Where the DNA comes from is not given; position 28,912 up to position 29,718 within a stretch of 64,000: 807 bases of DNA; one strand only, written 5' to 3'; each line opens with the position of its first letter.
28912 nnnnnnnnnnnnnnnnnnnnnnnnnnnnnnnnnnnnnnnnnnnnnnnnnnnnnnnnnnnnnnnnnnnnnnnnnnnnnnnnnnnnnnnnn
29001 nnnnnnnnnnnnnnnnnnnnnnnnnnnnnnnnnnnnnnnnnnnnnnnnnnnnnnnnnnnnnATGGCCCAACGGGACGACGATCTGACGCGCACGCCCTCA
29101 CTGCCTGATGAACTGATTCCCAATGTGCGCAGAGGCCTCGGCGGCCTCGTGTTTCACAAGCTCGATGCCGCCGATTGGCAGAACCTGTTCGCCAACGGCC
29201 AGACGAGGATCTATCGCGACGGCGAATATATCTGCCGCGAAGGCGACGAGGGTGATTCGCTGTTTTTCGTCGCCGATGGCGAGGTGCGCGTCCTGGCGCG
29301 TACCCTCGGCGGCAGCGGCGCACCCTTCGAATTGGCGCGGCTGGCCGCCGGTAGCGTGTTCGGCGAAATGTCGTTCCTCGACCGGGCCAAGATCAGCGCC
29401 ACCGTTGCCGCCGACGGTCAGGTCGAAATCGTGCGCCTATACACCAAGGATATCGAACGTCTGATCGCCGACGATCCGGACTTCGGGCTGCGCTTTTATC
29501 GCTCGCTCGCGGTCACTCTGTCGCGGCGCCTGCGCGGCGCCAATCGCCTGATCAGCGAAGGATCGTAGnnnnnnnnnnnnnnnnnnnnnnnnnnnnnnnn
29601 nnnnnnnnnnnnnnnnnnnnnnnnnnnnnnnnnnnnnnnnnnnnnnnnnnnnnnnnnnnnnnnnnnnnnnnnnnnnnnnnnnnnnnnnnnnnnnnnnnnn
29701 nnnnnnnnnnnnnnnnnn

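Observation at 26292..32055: Uncharacterised six-gene cluster: two cNMP-domain proteins interleaved with four enzyme-like genes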

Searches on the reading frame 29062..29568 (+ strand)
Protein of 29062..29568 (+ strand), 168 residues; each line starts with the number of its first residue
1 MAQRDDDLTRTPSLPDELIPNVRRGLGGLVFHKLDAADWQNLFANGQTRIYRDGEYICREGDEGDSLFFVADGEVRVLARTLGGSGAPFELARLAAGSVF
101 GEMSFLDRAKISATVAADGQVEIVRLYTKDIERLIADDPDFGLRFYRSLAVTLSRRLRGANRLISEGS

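Call 3: search_protein_families(library=pfam, proteins=[window:29062-29568:+], max_evalue=0.01)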
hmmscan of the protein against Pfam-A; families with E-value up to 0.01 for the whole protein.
window:29062-29568:+ (168 aa): 1 family
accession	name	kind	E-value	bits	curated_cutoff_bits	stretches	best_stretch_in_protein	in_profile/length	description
PF00027.35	cNMP_binding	-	9.2e-19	67.6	27.5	1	49-137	2-88/89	Cyclic nucleotide-binding domain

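Call 4: search_protein_families(library=ncbifam, proteins=[window:29062-29568:+], max_evalue=0.001)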
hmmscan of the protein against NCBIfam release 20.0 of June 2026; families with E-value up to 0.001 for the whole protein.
window:29062-29568:+ (168 aa): 7 families
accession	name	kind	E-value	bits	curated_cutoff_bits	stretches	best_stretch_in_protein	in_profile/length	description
TIGR03896.1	cyc_nuc_ocin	subfamily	5.3e-16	58.9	161.05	1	29-159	144-272/317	bacteriocin-type transport-associated protein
NF008732.0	PRK11753.1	equivalog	1.1e-09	38.1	266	1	40-164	17-136/214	cAMP-activated global transcriptional regulator CRP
NF041163.2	encap_f2b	equivalog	6.3e-08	32.2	400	1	37-141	86-189/450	family 2B encapsulin nanocompartment shell protein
NF007707.0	PRK10402.1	subfamily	9.4e-06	25.4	180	1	47-156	32-135/226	transcriptional regulator YeiL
NF058543.1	ActPatMycb56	equivalog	2.9e-05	23.1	460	1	30-122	3-92/317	acetyltransferase Pat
NF050806.1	TransRegFixKCaul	equivalog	0.0005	19.4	300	1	41-155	18-127/215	transcriptional regulator FixK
TIGR03697.1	NtcA_cyano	equivalog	0.00085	19.1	244.95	0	57-151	4-98/193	global nitrogen regulator NtcA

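Call 46: search_protein_families(library=pfam, proteins=[L016:943-2022:-, L016:2854-3804:-, L034:4652-5176:+, L034:3282-4652:+, L034:1968-3260:-, L017:10699-12165:-, L017:8327-9331:+, L017:7424-8296:+, L028:739-1569:-, L018:10529-11482:+], max_evalue=0.001)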
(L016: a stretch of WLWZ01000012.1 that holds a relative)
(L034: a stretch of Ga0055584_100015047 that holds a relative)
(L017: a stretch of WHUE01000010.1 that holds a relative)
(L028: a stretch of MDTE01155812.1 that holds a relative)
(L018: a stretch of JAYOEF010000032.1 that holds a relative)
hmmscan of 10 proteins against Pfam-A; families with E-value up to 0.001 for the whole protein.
L016:943-2022:- (359 aa): 2 families
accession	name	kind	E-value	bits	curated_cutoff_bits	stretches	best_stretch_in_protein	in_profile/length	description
PF02900.23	LigB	-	1.1e-29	103.8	26.3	1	13-249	3-252/269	Catalytic LigB subunit of aromatic ring-opening dioxygenase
PF07746.16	LigA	-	1.4e-06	28.8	25.3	1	293-344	5-55/87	Aromatic-ring-opening dioxygenase LigAB, LigA subunit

L016:2854-3804:- (316 aa): 5 families
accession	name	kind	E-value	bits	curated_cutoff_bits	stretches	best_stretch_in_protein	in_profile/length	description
PF12706.13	Lactamase_B_2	-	5.5e-19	69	27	1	61-273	2-200/200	Beta-lactamase superfamily domain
PF00753.33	Lactamase_B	-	1.3e-12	48.5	22.7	1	53-224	9-169/196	Metallo-beta-lactamase superfamily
PF23023.1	Anti-Pycsar_Apyc1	-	9e-07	29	50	1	33-103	4-73/250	Anti-Pycsar protein Apyc1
PF13691.12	Lactamase_B_4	-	3.7e-05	23.7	27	1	50-96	12-60/63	tRNase Z endonuclease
PF13483.12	Lactamase_B_3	-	0.00031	21.2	24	1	54-268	11-156/160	Beta-lactamase superfamily domain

L034:4652-5176:+ (174 aa): 2 families
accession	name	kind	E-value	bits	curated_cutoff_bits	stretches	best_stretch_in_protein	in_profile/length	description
PF00866.24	Ring_hydroxyl_B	-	4.6e-30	105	27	1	29-163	1-140/144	Ring hydroxylating beta subunit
PF13577.12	SnoaL_4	-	3.1e-06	27.7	24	1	28-154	14-123/126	SnoaL-like domain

L034:3282-4652:+ (456 aa): 2 families
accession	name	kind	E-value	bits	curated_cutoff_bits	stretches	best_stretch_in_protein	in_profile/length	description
PF00848.25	Ring_hydroxyl_A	-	8e-16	59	24.9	1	211-440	10-199/208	Ring hydroxylating alpha subunit (catalytic domain)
PF00355.32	Rieske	-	1.1e-15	57.8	20.3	1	62-141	2-79/88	Rieske [2Fe-2S] domain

L034:1968-3260:- (430 aa): 2 families
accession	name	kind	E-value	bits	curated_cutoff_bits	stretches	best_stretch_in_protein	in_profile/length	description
PF07690.21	MFS_1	-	3.7e-52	177.8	33.4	2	39-276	2-235/347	Major Facilitator Superfamily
PF03137.26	OATP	-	0.00011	21.1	25.8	1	184-324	214-376/545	Organic Anion Transporter Polypeptide (OATP) family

L017:10699-12165:- (488 aa): 11 families
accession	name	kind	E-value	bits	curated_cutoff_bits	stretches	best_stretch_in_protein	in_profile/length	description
PF00890.30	FAD_binding_2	-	6.4e-50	171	20.4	2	5-232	1-245/414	FAD binding domain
PF01266.30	DAO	-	8.5e-14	52.3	27.9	1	5-206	1-231/353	FAD dependent oxidoreductase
PF12831.13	FAD_oxidored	-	9.4e-13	48.7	27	1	5-187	1-146/416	FAD dependent oxidoreductase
PF03486.20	HI0933_like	-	1e-11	45.2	50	1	5-40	2-37/244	HI0933-like protein Rossmann domain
PF07992.20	Pyr_redox_2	-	6.1e-10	39.4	26.1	1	5-189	2-111/291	Pyridine nucleotide-disulphide oxidoreductase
PF01494.25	FAD_binding_3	-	1.6e-07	31.3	22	1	3-36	1-34/349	FAD binding domain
PF13738.12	Pyr_redox_3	-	7.7e-06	25.8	30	1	7-45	1-40/305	Pyridine nucleotide-disulphide oxidoreductase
PF01134.28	GIDA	-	8.1e-06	25.6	22.1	1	5-36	1-32/391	Glucose inhibited division protein A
PF13450.12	NAD_binding_8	-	1e-05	26.1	21.9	1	8-42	1-35/68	NAD(P)-binding Rossmann-like domain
PF01946.23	Thi4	-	0.00023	20.9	26.2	1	4-48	18-62/235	Thi4 family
PF01262.27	AlaDh_PNT_C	-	0.00027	20.9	23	1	3-37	28-62/214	Alanine dehydrogenase/PNT, C-terminal domain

L017:8327-9331:+ (334 aa): 3 families
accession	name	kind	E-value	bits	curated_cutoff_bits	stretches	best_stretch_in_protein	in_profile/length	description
PF00107.32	ADH_zinc_N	-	1.1e-23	84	31.8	1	166-292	1-126/129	Zinc-binding dehydrogenase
PF13602.12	ADH_zinc_N_2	-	3.8e-15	57.4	27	1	198-329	1-134/134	Zinc-binding dehydrogenase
PF08240.17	ADH_N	-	6e-15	55.8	23.5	1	26-125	1-104/104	Alcohol dehydrogenase GroES-like domain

L017:7424-8296:+ (290 aa): 1 family
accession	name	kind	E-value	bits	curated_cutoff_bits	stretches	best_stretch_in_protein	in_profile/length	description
PF01557.24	FAA_hydrolase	-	7.3e-50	170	23.9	1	79-286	1-213/214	Fumarylacetoacetate (FAA) hydrolase C-terminal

L028:739-1569:- (276 aa): 0 families

L018:10529-11482:+ (317 aa): 5 families
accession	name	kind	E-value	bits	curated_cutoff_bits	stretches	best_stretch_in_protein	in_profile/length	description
PF25174.1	Beta-prop_THOC3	-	1.2e-06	28.2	305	1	102-290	12-197/272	THOC3 beta-propeller domain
PF02239.22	Cytochrom_D1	-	8.6e-06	25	25.5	1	110-218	11-119/368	Cytochrome D1 heme domain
PF21783.3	YNCE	-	1.1e-05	25.4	27.1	0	148-219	256-327/339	YNCE-like beta-propeller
PF08450.18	SGL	-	1.6e-05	25.1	26.3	0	93-128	184-219/246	SMP-30/Gluconolactonase/LRE-like region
PF07676.18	PD40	-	0.00069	20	20.9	0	141-151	16-26/38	WD40-like Beta Propeller Repeat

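Call 58: search_dna_similar(query=window:29062-29568:+, collection=plasmids, mode=protein, max_rows=12)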
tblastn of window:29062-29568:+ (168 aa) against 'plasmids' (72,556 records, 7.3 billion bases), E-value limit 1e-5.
Records with a match: 163; places in all: 165; records where one place covers at least 80% of the query: 14.
Best place of each record, by identity: <60% 163.
By first word of the organism name: Sinorhizobium 77; Rhizobium 52; Azospirillum 13; Ensifer 10; Nostoc 3; Shinella 1; Rhodobacteraceae 1; Haliovirga 1; Kovacikia 1; Allorhizobium 1; and 3 more.
By predicted mobility (MOB-suite, as given by PLSDB): mobilizable 88; non-mobilizable 52; conjugative 23.
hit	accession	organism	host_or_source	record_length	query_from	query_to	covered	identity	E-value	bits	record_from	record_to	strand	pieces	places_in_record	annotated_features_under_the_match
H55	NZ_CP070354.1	Ensifer sp. PDNC004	cell culture,Plastic debris in ...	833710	30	168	83%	40.3%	1e-19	92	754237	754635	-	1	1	cyclic nucleotide-binding domain-containing protein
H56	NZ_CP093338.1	Shinella sp. H4-D48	whole organism,grassland soil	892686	30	162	79%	38.1%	2e-12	71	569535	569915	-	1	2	cyclic nucleotide-binding domain-containing protein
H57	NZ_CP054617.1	Azospirillum oryzae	cell culture,soil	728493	54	159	63%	40.6%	5e-14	76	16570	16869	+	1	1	cyclic nucleotide-binding domain-containing protein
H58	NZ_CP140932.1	Sinorhizobium medicae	Medicago lupulina,whole organism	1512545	9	155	88%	28.6%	2e-6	54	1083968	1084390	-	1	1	none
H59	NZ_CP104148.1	Sinorhizobium medicae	Trigonella foenum-graecum,cell culture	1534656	9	155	88%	28.6%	2e-6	54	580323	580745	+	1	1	none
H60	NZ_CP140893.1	Sinorhizobium medicae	Medicago lupulina,whole organism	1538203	9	155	88%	28.6%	2e-6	54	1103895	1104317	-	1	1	none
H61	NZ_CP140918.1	Sinorhizobium medicae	Medicago lupulina,whole organism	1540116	9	155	88%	28.6%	2e-6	54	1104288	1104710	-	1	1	none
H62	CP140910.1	Sinorhizobium medicae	Medicago lupulina,whole organism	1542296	9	155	88%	28.6%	2e-6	54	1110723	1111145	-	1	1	Crp/Fnr family transcriptional regulator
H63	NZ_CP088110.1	Sinorhizobium medicae WSM1115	cell culture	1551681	9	155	88%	28.6%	2e-6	54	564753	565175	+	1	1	none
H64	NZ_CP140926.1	Sinorhizobium medicae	Medicago lupulina,whole organism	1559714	9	155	88%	28.6%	2e-6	54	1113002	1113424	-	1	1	none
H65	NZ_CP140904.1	Sinorhizobium medicae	Medicago lupulina,whole organism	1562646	9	155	88%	28.6%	2e-6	54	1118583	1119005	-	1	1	none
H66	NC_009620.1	Sinorhizobium medicae WSM419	-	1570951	9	155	88%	28.6%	2e-6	54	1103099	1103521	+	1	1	none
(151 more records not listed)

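Call 59: get_annotated_region(hit=H55, flank=6000)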
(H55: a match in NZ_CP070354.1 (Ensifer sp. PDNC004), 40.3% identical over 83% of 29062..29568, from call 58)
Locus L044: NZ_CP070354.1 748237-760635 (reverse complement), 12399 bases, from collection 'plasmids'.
description: Ensifer sp. PDNC004 plasmid unnamed_2, complete sequence
organism: Ensifer sp. PDNC004 (NCBI taxid 2811423)
taxonomy: Bacteria; Pseudomonadota; Alphaproteobacteria; Hyphomicrobiales; Rhizobiaceae; Ensifer; Ensifer sp. PDNC004
host: -; source: cell culture,Plastic debris in land/lake environment; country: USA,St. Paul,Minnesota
typing (MOB-suite, as given by PLSDB): non-mobilizable
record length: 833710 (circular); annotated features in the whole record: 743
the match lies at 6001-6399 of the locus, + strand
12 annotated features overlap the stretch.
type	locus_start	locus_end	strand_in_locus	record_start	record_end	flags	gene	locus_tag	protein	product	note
CDS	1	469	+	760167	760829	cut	-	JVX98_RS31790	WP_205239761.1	FecR domain-containing protein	-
CDS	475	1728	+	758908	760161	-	-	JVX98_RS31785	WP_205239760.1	NHLP bacteriocin system secretion protein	-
CDS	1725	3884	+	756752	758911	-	-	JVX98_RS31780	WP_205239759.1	NHLP family bacteriocin export ABC transporter peptidase/permease/ATPase subunit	GO:0006508 - proteolysis [Evidence IEA]; GO:0055085 - transmembrane transport [Evidence IEA]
CDS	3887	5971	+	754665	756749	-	-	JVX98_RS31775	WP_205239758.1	ATP-binding cassette domain-containing protein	-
CDS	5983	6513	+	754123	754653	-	-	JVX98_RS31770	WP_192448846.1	cyclic nucleotide-binding domain-containing protein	-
CDS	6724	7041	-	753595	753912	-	-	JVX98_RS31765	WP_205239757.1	hypothetical protein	-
CDS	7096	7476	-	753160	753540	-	-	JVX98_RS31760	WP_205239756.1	hypothetical protein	-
CDS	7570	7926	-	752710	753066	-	-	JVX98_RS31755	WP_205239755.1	Nif11-like leader peptide family natural product precursor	-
CDS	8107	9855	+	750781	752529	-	-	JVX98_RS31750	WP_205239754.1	GNAT family N-acetyltransferase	-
CDS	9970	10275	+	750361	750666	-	-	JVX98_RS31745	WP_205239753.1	hypothetical protein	-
CDS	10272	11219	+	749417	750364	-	-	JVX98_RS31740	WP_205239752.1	GNAT family N-acetyltransferase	-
CDS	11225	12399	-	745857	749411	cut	-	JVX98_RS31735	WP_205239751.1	MBG domain-containing protein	-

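Call 60: get_annotated_region(hit=H56, flank=6000)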
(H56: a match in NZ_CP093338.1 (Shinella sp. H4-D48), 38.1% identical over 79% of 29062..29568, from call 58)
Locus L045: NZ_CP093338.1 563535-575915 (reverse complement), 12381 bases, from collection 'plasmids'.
description: Shinella sp. H4-D48 plasmid p1, complete sequence
organism: Shinella sp. H4-D48 (NCBI taxid 2925841)
taxonomy: Bacteria; Pseudomonadota; Alphaproteobacteria; Hyphomicrobiales; Rhizobiaceae; Shinella; Shinella sp. H4-D48
host: -; source: whole organism,grassland soil; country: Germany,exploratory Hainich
typing (MOB-suite, as given by PLSDB): non-mobilizable
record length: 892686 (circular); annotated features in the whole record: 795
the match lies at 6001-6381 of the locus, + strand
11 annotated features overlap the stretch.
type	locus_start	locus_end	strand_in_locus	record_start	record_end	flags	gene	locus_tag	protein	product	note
CDS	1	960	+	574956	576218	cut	-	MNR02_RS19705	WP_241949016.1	NHLP bacteriocin system secretion protein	-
CDS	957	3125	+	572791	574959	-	-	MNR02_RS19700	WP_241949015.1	NHLP family bacteriocin export ABC transporter peptidase/permease/ATPase subunit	GO:0006508 - proteolysis [Evidence IEA]; GO:0055085 - transmembrane transport [Evidence IEA]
CDS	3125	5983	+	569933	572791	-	-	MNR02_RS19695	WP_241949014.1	NHLP bacteriocin export ABC transporter permease/ATPase subunit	GO:0043213 - bacteriocin transport [Evidence IEA]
CDS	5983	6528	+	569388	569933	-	-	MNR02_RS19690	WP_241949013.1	cyclic nucleotide-binding domain-containing protein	-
CDS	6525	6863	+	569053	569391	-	-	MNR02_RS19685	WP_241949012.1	DUF3307 domain-containing protein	-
CDS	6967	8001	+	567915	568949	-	-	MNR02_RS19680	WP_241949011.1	helix-turn-helix domain-containing protein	GO:0006355 - regulation of DNA-templated transcription [Evidence IEA]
CDS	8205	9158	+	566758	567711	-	-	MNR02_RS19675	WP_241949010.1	GNAT family N-acetyltransferase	-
CDS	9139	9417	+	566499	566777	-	-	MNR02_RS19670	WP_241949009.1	Nif11-like leader peptide family natural product precursor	-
CDS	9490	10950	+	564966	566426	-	-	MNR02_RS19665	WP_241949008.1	radical SAM protein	-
CDS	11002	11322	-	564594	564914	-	-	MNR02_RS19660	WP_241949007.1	NHLP leader peptide family natural product precursor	-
CDS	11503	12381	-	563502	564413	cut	-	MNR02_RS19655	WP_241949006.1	GNAT family N-acetyltransferase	-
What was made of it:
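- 29062..29568 (+): g4: stand-alone cNMP-binding-like protein lacking the phosphate-binding arginine (Arg to Ile). It is an optional gene. The closest homologs in cultured bacteria follow NHLP bacteriocin exporters (calls 58-60).
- Closest known: CRP/PKA-type cyclic-nucleotide-binding. Same: The closest cultured homologs of g4 (38-40%) are the CNB proteins downstream of NHLP exporters in Ensifer and Shinella (calls 58-60).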

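Call 82: find_homologous_proteins(query=window:29062-29568:+, max_evalue=1e-8)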
Query window:29062-29568:+ (168 aa): 33 proteins with E <= 1e-8 among 941 candidates.
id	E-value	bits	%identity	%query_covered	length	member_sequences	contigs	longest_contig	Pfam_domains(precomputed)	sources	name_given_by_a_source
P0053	8.7e-98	343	95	100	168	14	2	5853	PF00027.36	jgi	jgi:CRP-like cAMP-binding protein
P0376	2.4e-96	338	96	92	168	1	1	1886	PF00027.36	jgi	jgi:CRP-like cAMP-binding protein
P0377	3.8e-90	318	91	95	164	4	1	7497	PF00027.36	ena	-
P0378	1.7e-83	296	82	100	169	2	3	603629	PF00027.36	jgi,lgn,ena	-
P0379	2.2e-80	286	80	100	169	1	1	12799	PF00027.36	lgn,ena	-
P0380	5.4e-76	272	77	95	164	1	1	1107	PF00027.36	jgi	jgi:CRP/FNR family cyclic AMP-dependent transcriptional regulator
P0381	1.9e-69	251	75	91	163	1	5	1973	PF00027.36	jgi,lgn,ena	-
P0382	3.1e-40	156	52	90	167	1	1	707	PF00027.36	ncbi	-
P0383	3.7e-34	136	49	87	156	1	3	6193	PF00027.36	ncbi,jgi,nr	ncbi:MAG: cyclic nucleotide-binding domain-containing protein [Rhodospirillales bacterium]|nr:cyclic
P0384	2.6e-33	133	49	85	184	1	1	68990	PF00027.36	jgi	-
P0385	5.1e-16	77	38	82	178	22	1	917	PF00027.36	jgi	jgi:CRP-like cAMP-binding protein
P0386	2.1e-13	68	41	65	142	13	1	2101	PF00027.36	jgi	jgi:CRP-like cAMP-binding protein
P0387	2.2e-12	65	35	79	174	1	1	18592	PF00027.36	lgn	-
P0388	6.3e-12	64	37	76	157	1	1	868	PF00027.36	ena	-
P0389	1.5e-11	62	37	79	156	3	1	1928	PF00027.36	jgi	-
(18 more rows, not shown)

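Call 83: find_encoding_contigs(protein=P0384, flank=8000, max_places=1)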
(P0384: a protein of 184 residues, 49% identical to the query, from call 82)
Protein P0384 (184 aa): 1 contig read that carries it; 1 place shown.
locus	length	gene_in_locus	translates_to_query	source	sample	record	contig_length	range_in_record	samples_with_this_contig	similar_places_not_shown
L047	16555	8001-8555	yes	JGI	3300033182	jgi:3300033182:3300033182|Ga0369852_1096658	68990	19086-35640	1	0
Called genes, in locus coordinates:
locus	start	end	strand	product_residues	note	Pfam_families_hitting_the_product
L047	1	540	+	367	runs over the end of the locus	PF10098:DUF2336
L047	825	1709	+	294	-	-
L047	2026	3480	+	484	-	PF00724:Oxidored_FMN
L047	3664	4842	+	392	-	PF01494:FAD_binding_3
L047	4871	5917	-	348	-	PF00005:ABC_tran, PF09818:ABC_ATPase (faint), PF13304:AAA_21 (faint)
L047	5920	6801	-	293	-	PF00528:BPD_transp_1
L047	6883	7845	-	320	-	PF04069:OpuAC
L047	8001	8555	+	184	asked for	PF00027:cNMP_binding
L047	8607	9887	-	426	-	PF00501:AMP-binding, PF14535:AMP-binding_C_2 (faint)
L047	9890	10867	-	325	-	PF13237:Fer4_10 (faint), PF13484:Fer4_16 (faint)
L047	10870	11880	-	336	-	PF13484:Fer4_16 (faint)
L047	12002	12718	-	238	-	PF00561:Abhydrolase_1 (weak), PF12697:Abhydrolase_6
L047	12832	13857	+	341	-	PF14525:AraC_binding_2, PF12833:HTH_18, PF00165:HTH_AraC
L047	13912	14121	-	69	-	PF00313:CSD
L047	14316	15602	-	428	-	PF05977:MFS_3, PF07690:MFS_1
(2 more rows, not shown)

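Call 93: search_protein_families(library=padloc, proteins=[window:29062-29568:+], max_evalue=0.001)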
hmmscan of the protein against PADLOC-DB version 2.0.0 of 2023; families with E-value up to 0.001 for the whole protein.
window:29062-29568:+ (168 aa): 5 families
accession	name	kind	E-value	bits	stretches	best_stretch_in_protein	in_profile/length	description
PDLC00731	Effector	-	9.8e-12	42.4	1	40-165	34-149/306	TIR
PDLC02371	PycTIR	-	1.6e-11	42.1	1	40-165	31-146/288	-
PDLC00732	Effector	-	2.2e-09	34.7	1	42-166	32-146/301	TIR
PDLC00734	PycC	-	3.2e-09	34.4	1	46-162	33-144/374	Pycsar cyclase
PDLC00730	Effector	-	1.3e-08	32.5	1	40-148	50-153/299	TIR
